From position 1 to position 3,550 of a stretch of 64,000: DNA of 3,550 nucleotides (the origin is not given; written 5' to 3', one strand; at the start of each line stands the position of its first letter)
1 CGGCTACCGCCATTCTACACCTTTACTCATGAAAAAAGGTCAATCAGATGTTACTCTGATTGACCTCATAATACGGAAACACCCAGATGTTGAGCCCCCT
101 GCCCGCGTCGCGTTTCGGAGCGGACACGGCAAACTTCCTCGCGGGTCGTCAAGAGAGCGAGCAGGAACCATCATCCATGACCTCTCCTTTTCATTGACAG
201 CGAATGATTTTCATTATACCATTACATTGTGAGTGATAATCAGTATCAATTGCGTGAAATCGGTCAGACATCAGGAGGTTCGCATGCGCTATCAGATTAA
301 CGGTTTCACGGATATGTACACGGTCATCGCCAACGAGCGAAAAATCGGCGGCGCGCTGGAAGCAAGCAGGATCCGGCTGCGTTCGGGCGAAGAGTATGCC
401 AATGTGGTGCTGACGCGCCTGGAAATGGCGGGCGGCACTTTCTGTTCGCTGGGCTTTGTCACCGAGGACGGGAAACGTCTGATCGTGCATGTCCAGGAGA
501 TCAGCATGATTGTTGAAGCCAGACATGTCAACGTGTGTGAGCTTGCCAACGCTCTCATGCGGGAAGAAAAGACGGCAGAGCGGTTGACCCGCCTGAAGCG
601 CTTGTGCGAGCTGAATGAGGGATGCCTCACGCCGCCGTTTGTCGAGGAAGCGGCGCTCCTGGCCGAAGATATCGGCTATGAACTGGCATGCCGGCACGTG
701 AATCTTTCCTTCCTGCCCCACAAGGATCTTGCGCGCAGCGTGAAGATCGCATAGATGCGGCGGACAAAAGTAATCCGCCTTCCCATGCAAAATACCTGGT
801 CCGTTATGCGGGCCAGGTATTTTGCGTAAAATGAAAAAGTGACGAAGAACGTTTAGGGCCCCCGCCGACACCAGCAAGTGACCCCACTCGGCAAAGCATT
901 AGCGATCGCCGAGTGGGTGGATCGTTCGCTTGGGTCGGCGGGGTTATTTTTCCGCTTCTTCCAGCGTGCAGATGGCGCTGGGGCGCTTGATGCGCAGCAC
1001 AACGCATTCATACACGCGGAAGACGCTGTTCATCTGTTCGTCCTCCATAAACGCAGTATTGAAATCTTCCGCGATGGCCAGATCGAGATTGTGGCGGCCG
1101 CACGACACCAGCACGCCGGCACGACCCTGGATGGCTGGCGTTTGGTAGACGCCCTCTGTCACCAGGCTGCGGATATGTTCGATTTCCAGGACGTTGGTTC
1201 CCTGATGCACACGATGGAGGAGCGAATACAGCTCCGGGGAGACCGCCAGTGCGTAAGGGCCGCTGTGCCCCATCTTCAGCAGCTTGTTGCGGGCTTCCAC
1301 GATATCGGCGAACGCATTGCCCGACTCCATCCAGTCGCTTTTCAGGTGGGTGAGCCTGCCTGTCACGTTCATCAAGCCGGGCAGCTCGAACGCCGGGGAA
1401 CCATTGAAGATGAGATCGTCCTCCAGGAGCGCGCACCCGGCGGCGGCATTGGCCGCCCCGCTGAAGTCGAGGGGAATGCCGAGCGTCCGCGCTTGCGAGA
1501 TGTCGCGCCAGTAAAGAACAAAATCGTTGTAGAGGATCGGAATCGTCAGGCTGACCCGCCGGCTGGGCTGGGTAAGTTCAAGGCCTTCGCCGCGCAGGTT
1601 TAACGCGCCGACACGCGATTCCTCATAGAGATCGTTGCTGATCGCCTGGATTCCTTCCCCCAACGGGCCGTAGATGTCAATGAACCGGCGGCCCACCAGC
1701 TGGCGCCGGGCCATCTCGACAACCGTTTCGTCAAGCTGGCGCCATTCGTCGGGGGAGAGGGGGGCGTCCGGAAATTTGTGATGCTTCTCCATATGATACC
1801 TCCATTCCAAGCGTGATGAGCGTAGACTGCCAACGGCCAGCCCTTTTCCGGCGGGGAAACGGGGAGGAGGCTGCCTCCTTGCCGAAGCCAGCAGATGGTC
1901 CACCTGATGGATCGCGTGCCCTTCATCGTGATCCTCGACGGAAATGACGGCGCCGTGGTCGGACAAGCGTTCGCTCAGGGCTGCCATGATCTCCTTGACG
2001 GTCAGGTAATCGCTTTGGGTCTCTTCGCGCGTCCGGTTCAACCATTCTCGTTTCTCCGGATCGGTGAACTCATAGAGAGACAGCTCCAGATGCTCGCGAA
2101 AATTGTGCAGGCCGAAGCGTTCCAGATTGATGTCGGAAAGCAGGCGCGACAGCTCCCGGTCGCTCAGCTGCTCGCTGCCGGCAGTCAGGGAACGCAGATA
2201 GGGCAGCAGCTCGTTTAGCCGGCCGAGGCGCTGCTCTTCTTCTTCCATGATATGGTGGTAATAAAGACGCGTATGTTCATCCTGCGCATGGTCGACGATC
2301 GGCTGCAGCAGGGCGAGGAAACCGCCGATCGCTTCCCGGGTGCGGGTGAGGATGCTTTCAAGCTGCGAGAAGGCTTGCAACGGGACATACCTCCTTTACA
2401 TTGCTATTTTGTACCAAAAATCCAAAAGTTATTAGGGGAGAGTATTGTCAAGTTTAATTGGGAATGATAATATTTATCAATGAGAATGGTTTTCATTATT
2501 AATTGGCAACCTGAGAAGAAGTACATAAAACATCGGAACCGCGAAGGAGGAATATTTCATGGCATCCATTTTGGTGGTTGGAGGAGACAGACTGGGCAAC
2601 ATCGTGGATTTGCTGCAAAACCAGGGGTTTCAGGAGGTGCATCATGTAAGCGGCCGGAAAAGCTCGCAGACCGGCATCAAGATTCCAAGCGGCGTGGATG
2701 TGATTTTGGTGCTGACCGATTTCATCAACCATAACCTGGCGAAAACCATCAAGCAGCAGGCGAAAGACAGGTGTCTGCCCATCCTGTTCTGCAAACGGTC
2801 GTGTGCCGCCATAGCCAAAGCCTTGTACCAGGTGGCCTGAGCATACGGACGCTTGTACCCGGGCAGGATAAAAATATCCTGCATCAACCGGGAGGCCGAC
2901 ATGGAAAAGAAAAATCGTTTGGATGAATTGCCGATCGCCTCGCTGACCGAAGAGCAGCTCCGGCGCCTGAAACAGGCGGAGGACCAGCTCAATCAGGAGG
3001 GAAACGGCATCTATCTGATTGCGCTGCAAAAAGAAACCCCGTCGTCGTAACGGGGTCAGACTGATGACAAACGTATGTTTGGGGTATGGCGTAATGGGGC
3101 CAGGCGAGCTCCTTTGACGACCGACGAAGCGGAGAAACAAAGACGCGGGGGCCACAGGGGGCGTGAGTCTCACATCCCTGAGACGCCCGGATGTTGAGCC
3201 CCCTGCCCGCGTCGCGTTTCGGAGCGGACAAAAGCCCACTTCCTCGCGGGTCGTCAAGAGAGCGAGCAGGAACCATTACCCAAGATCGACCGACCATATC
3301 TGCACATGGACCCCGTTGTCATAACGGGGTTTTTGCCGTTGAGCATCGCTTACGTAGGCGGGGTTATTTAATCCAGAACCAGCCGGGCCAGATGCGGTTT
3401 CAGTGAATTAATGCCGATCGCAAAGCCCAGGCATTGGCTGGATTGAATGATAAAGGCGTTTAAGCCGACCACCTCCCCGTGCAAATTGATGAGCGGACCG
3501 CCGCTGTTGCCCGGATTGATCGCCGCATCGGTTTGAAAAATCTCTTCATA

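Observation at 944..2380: Encapsulin cargo gene with intact targeting peptide fused in frame to the shell gene (no stop codon), while the shell keeps its own RBS and ATG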

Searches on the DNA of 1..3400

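Call 48: search_rna_families(source=window, start=1, end=3400, threshold=evalue, max_evalue=1)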
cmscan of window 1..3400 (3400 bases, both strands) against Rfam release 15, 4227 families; matches with E-value up to 1: 1.
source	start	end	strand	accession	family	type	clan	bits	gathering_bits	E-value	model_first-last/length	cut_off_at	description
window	3028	3143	-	RF02837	anti-hemB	Gene; sRNA;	-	17.4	49.5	1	1-81/81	no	Burkholderia RNA 7 (anti-hemB)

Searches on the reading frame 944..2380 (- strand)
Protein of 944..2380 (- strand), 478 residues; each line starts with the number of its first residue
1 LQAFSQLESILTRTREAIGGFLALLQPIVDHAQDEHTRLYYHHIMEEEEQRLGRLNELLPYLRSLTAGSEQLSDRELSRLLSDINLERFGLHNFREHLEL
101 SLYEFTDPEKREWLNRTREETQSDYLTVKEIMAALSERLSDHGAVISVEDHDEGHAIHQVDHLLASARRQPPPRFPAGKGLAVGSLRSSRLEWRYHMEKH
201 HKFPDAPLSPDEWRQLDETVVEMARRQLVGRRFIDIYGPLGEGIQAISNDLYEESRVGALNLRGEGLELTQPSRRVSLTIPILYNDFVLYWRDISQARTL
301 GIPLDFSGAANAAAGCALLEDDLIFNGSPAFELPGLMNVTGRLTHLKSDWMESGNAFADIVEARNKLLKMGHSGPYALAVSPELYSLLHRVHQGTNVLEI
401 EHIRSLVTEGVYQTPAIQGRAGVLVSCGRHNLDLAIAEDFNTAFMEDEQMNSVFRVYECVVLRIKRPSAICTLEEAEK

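Call 3: search_protein_families(library=pfam, proteins=[window:944-2380:-], max_evalue=0.1)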
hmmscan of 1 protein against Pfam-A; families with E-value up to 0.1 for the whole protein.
window:944-2380:- (478 aa): 3 families
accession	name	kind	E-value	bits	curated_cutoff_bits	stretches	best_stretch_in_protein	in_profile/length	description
PF04454.18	Linocin_M18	-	8e-75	251.8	24.3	1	204-460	7-252/253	Encapsulating protein for peroxidase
PF24309.1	IMEF_Flp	-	3.6e-49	166.5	27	1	7-138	1-134/135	IMEF cargo Flp protein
PF09950.15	Major_capside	-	0.013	15.3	26.8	1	292-387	39-145/251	Major capsid protein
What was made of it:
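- On Flp-fusion (fusion-FLP) encapsulins: Pfam reports IMEF_Flp (PF24309) only, with no EncFtn-like, Rubrerythrin or Ferritin hit (call 3).
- Checked: Pfam gives IMEF_Flp at aa 7-138 (3.6e-49) and Linocin_M18 at aa 204-460 (8e-75) (call 3).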

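Call 4: search_protein_families(library=ncbifam, proteins=[window:944-2380:-], max_evalue=0.1)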
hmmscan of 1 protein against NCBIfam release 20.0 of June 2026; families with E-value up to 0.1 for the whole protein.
window:944-2380:- (478 aa): 2 families
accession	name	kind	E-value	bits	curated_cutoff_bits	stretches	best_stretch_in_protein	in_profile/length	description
NF041155.2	encap_f1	equivalog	1.4e-87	293.4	100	1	205-473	5-261/261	family 1 encapsulin nanocompartment shell protein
TIGR04536.1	geobac_encap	equivalog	2e-68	230.1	100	1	2-187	1-193/194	IMEF encapsulin system ferritin-like cargo protein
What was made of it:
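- On Family 1 encapsulin shell (NCBIfam NF041155, Pfam PF04454): PF04454 scores 252 bits against a cut-off of 24.3 (calls 3, 4).
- On IMEF cargo (NCBIfam TIGR04536, Pfam PF24309): PF24309 scores 166.5 bits against a cut-off of 27 (calls 3, 4).
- Checked: NCBIfam gives the IMEF cargo model TIGR04536 at aa 2-187, covering model positions 1-193 of 194 (2e-68), and encap_f1 NF041155 at aa 205-473 (1.4e-87) (call 4).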

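Call 23: search_protein_representatives(protein=window:944-2380:-)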
Query: 478 residues. Proteins with E-value up to 0.001 (for the whole library): 926; up to 1e-10: 311; up to 1e-30: 92. The best 150 are listed.
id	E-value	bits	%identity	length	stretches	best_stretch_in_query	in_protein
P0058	5.6e-80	285.6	51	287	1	205-475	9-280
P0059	2.7e-71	257.0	47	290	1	205-474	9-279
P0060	3.5e-71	256.6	47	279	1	205-473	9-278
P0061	9.7e-69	248.6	47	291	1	206-476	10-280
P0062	4.3e-68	246.5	47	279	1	206-474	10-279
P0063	1.2e-67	245.0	44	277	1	202-474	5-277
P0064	3.7e-65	236.8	45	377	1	206-474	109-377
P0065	1.4e-64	234.9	43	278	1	204-474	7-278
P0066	1.8e-64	234.5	43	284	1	205-473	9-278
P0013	4.8e-64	233.1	68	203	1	1-188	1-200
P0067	3.1e-63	230.4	43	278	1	204-474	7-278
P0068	1.8e-61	224.7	47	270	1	206-473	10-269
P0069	5.0e-61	223.2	46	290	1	202-474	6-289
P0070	8.3e-59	215.9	41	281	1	205-475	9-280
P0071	1.1e-58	215.5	42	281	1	205-474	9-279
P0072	1.8e-57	211.5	42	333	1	210-474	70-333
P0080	3.8e-52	193.9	40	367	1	214-473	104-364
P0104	2.6e-43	164.8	39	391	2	216-430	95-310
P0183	1.2e-24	103.2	34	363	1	289-473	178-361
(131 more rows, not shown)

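Call 24: search_protein_families(library=pfam, proteins=[P0064, P0072, P0080, P0104, P0183, P0058], max_evalue=0.01)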
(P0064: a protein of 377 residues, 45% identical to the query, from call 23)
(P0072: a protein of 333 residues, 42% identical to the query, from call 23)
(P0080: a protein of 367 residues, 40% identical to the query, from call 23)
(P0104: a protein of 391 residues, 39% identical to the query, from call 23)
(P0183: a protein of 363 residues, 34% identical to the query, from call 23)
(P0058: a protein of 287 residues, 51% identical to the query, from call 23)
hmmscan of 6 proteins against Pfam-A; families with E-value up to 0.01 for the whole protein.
P0064 (377 aa): 3 families
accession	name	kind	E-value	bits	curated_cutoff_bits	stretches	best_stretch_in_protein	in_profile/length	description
PF04454.18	Linocin_M18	-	3.2e-62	210.5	24.3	1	110-360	10-249/253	Encapsulating protein for peroxidase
PF09950.15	Major_capside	-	0.0015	18.4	26.8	1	185-244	29-88/251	Major capsid protein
PF17466.7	NinD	-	0.0098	16.4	35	0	41-79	3-41/57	Family of unknown function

P0072 (333 aa): 2 families
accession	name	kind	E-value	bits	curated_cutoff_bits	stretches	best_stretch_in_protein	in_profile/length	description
PF04454.18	Linocin_M18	-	3.5e-55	187.4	24.3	1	68-316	11-249/253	Encapsulating protein for peroxidase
PF09950.15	Major_capside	-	0.00083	19.2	26.8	1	142-201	29-88/251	Major capsid protein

P0080 (367 aa): 2 families
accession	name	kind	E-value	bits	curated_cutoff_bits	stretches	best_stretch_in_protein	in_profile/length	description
PF04454.18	Linocin_M18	-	3.3e-44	151.5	24.3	1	104-351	17-252/253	Encapsulating protein for peroxidase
PF19774.5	DUF6260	-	0.0013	18.3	26.6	1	171-356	84-289/301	Family of unknown function (DUF6260)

P0104 (391 aa): 1 family
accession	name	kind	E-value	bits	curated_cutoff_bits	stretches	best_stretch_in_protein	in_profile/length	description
PF04454.18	Linocin_M18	-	3.6e-42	144.8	24.3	1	101-308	25-220/253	Encapsulating protein for peroxidase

P0183 (363 aa): 4 families
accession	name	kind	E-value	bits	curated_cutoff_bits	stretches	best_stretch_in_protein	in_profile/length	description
PF04454.18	Linocin_M18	-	7.6e-42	143.7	24.3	1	153-349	59-253/253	Encapsulating protein for peroxidase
PF02915.23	Rubrerythrin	-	3.2e-08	34.5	22.8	1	22-127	1-106/137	Rubrerythrin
PF00210.30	Ferritin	-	9.7e-05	22.8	24.5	1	28-77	8-60/142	Ferritin-like domain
PF22277.2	EncFtn-like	-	0.00031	20.9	27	1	25-78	20-73/85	EncFtn-like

P0058 (287 aa): 3 families
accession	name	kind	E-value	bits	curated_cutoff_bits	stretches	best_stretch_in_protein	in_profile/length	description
PF04454.18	Linocin_M18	-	1.4e-64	218.3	24.3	1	3-265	2-252/253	Encapsulating protein for peroxidase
PF09950.15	Major_capside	-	2.2e-07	30.9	26.8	1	83-146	25-88/251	Major capsid protein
PF19774.5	DUF6260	-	5.5e-05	22.8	26.6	1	84-260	83-277/301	Family of unknown function (DUF6260)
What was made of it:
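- On Flp-fusion (fusion-FLP) encapsulins: A true example, P0183, does hit Rubrerythrin and EncFtn-like (call 24).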

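Call 26: find_encoding_contigs(protein=window:944-2380:-, flank=3000, max_places=10)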
Protein window:944-2380:- (478 aa): no gene with exactly this product is on record in the collection.

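Call 28: find_encoding_contigs(protein=window:947-2380:-, flank=3000, max_places=10)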
Protein seq(478 aa) (478 aa): no gene with exactly this product is on record in the collection.

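Call 42: search_solved_structures(query=window:944-2380:-, max_evalue=0.00001, show_alignments=2)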
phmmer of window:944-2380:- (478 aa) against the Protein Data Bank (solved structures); distinct sequences matched with E-value up to 0.00001: 38.
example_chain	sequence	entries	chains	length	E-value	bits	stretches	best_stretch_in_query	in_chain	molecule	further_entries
6nj8_A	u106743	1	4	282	2.6e-118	398.8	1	197-477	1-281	Encapsulating protein for a DyP-type peroxidase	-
9fy6_A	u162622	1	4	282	5.5e-118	397.7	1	199-476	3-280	Bacteriocin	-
7mh2_A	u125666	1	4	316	3.9e-114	385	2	268-477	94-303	T4GALA Engineered Protein Nanocage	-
8rvj_A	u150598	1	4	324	3.9e-114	385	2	269-477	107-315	Type 1 encapsulin shell protein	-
9zvv_A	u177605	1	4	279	1.7e-105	356.6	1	199-477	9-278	Type 1 encapsulin shell protein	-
9zw3_A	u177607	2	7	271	5.5e-103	348.3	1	197-477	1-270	Type 1 encapsulin shell protein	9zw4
7s20_A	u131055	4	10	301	5.3e-83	282.4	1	204-476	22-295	EncA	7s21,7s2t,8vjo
7s4q_A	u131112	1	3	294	5.8e-83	282.3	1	205-476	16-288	EncA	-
4pt2_P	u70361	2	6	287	6.8e-83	282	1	205-476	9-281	Encapsulin protein | Type 1 encapsulin shell protein EncA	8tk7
8v4n_A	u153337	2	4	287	4.6e-82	279.3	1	205-476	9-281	Type 1 encapsulin shell protein EncA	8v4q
9b9i_A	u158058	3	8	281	9.5e-77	261.8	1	205-476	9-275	Type 1 encapsulin shell protein EncA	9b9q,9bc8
9i8e_C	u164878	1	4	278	4.4e-68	233.2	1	206-474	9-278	Encapsulin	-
9i8f_C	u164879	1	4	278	8.2e-68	232.3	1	206-474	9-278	Encapsulin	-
6n63_A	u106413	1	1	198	4.3e-35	124.5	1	7-187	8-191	ENCAPSULIN CARGO PROTEIN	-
7odw_A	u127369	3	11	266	4.7e-12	48.5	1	206-472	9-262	Linocin_M18 bacteriocin protein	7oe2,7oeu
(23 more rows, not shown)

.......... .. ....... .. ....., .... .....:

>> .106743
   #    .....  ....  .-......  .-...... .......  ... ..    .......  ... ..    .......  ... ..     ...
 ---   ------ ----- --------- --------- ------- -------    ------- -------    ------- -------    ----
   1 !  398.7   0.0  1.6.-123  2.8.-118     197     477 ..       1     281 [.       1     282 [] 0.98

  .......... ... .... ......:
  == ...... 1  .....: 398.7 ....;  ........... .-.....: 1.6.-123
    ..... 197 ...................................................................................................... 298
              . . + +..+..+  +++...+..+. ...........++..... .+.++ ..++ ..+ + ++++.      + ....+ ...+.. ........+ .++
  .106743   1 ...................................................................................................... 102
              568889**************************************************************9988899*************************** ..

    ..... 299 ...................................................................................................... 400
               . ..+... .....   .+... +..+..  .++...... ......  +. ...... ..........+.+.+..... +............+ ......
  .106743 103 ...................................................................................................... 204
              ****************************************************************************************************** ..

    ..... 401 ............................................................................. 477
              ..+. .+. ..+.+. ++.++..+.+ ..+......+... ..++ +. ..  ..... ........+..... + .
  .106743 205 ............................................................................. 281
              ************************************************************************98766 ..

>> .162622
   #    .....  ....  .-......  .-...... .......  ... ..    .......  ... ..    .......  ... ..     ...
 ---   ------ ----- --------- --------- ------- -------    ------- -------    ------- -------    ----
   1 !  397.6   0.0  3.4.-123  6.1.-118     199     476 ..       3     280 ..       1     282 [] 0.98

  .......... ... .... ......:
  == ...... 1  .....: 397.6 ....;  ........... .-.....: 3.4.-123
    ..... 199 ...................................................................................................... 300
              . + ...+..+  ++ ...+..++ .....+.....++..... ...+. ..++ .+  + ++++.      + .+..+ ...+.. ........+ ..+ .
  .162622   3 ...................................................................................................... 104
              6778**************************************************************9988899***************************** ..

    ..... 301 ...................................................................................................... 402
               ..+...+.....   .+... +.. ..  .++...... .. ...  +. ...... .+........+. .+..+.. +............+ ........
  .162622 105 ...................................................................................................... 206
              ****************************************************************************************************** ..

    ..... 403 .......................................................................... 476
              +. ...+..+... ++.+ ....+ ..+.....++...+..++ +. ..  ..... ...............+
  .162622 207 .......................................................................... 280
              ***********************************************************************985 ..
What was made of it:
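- On Family 1 encapsulin shell (NCBIfam NF041155, Pfam PF04454): 6NJ8 residues 1-281 align to aa 197-477, E = 2.6e-118 (call 42).
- Checked: Met-197 aligns to residue 1 of the solved Quasibacillus thermotolerans shell 6NJ8 (call 42).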

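Call 55: predict_structure(alignment_id=A6)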
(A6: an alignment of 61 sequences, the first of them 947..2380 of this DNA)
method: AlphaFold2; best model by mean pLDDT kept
length: 478 residues; sequences in the alignment: 61
mean_pLDDT: 81.7   pTM: 0.62
mean pLDDT of the five models: 81.7, 80.3, 79.4, 79.3, 74.3
residues with pLDDT >= 90: 224; 70-90: 171; 50-70: 33; < 50: 50
segments of 3 or more residues with pLDDT < 50: 149-194
pLDDT, mean of each block of 10 residues (from residue 1): 84 88 88 80 83 84 76 71 66 79 83 87 83 76 51 35 33 29 31 53 88 93 93 93 91 74 73 91 96 95 95 97 96 95 93 90 94 94 92 85 91 94 95 95 94 96 96 81
secondary structure, 60 per line:
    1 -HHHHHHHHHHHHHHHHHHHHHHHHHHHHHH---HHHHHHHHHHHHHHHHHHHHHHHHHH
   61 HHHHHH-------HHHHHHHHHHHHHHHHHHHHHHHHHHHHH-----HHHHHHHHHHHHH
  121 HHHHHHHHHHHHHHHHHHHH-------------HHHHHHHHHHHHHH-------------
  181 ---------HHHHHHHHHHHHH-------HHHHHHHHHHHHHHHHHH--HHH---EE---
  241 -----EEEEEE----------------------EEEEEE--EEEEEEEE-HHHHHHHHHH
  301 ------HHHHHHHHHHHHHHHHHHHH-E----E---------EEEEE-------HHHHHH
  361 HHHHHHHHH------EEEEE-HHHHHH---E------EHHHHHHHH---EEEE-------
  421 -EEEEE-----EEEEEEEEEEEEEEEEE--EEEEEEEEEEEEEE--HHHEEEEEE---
elements in order: H2-31 H35-66 H74-102 H108-140 H154-167 H190-202 H210-227 E246-251 E274-279 E282-289 H291-300 H307-326 E343-347 H355-369 E376-380 H382-387 H399-406 E410-413 E422-426 E432-448 E451-464 E470-475
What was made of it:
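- On Family 1 encapsulin shell (NCBIfam NF041155, Pfam PF04454): The AlphaFold shell half has pLDDT above 90 (call 55).
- Closest known: Archaeal Flp-fusion. Different: The host is a bacterium, and it is a single genome (calls 3, 23, 24, 55).
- Residues 149-194 have pLDDT below 50 (call 55), although the cargo half had no alignment in that run. AlphaFold shows no docking of the internal targeting peptide (call 55).
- Tried and rejected: The fusion was modelled with shells only, which leaves the test of targeting-peptide docking inconclusive (call 55).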
